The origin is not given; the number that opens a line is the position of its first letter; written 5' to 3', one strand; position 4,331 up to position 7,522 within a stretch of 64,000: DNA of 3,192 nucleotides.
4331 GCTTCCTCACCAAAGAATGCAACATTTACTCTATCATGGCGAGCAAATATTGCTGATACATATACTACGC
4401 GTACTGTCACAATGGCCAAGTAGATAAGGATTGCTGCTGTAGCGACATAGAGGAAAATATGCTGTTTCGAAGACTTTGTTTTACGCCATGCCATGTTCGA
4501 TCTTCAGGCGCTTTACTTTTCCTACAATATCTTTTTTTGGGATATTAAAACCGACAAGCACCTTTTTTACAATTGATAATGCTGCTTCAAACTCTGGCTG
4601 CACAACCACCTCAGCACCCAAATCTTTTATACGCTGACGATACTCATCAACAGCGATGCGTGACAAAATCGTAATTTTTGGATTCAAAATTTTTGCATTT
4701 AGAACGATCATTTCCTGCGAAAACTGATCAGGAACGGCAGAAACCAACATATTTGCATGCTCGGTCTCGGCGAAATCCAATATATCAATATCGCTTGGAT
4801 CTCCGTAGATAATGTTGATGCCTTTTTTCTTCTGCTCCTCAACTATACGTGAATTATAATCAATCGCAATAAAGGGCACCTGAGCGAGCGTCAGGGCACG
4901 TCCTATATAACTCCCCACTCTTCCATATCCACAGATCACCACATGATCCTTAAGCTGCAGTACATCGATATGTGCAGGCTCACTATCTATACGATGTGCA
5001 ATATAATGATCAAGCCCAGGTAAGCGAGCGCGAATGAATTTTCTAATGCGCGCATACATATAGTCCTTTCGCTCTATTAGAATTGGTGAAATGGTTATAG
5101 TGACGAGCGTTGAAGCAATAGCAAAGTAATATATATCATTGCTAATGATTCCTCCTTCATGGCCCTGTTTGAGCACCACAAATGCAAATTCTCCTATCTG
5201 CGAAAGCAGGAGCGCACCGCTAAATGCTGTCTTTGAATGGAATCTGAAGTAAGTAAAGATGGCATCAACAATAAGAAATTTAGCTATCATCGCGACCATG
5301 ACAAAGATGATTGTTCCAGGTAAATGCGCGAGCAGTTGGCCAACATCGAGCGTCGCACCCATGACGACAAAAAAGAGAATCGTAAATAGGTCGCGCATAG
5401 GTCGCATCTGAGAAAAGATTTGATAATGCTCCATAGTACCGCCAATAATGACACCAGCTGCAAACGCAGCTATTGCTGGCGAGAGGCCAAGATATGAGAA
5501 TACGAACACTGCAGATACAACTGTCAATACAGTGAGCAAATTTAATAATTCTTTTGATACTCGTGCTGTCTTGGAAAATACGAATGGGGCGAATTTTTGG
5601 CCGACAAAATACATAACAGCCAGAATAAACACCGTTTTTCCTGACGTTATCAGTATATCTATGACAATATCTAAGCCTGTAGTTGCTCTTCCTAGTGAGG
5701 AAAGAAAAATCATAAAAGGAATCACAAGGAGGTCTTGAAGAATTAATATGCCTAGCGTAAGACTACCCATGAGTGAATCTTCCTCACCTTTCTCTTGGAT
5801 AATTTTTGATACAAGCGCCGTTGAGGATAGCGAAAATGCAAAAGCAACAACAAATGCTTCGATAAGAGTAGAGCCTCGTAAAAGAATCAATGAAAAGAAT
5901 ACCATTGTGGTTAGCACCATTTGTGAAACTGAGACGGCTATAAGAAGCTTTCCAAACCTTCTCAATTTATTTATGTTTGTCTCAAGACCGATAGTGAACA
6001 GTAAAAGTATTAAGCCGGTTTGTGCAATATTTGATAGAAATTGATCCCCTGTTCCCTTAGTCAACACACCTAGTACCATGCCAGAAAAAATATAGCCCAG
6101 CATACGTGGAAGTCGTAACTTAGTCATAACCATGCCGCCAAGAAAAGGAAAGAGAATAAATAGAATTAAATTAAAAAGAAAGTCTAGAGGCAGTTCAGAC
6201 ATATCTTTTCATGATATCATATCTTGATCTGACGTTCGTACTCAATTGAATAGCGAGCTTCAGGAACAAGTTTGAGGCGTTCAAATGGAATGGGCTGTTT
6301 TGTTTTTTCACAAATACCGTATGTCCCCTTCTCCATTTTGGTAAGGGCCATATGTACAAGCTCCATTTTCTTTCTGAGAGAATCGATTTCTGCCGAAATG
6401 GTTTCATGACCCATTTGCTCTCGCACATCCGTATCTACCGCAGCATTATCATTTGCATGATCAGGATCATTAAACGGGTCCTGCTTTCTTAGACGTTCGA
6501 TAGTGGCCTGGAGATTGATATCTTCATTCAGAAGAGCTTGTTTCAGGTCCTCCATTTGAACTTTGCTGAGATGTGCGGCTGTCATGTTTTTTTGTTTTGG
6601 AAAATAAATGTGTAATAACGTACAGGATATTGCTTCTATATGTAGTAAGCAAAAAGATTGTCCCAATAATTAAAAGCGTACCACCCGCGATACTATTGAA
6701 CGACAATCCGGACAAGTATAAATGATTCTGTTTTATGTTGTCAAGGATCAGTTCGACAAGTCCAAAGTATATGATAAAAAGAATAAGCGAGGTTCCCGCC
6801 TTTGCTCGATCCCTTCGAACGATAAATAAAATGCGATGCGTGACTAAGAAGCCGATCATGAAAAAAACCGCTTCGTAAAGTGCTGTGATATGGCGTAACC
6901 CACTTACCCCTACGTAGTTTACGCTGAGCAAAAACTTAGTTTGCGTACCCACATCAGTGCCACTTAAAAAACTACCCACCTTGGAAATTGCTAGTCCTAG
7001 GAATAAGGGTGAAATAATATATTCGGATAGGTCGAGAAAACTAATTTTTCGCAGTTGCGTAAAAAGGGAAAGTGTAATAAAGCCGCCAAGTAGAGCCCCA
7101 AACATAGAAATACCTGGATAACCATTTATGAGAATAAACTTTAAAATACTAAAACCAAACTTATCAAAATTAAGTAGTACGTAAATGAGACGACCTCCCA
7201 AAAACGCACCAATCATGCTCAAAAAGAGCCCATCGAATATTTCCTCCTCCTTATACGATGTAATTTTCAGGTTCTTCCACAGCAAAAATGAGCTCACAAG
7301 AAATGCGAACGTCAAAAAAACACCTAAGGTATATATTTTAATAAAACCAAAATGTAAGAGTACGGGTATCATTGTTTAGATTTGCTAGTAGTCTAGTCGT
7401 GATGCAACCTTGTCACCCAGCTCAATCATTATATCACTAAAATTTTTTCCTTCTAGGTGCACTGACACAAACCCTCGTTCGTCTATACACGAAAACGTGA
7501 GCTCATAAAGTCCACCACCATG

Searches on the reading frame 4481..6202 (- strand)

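Call 87: search_protein_families(library=pfam, proteins=[window:4481-6202:-], max_evalue=0.0001)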
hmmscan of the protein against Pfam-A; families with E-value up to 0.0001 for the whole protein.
window:4481-6202:- (573 aa): 2 families
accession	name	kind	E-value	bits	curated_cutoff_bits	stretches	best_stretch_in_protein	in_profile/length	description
PF00999.27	Na_H_Exchanger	-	1.9e-50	172.3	26.2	1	17-375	2-373/375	Sodium/hydrogen exchanger, transmembrane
PF02254.24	TrkA_N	-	2.2e-25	89.7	23.8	1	421-536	1-116/116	TrkA-N domain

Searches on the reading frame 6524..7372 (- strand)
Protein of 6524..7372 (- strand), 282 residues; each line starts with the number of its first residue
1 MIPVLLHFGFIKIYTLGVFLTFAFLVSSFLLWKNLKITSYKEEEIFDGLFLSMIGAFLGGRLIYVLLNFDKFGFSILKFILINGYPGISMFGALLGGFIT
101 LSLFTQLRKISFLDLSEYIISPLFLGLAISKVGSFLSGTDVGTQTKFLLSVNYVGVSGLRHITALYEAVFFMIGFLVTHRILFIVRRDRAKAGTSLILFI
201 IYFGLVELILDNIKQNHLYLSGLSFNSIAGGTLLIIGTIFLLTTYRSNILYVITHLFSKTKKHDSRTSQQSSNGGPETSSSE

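Call 87: search_protein_families(library=pfam, proteins=[window:6524-7372:-], max_evalue=0.0001)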
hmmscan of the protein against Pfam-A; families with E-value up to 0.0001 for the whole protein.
window:6524-7372:- (282 aa): 1 family
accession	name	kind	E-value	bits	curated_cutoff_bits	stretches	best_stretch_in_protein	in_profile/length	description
PF01790.23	LGT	-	7.1e-28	98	24.9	1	3-242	1-239/240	Prolipoprotein diacylglyceryl transferase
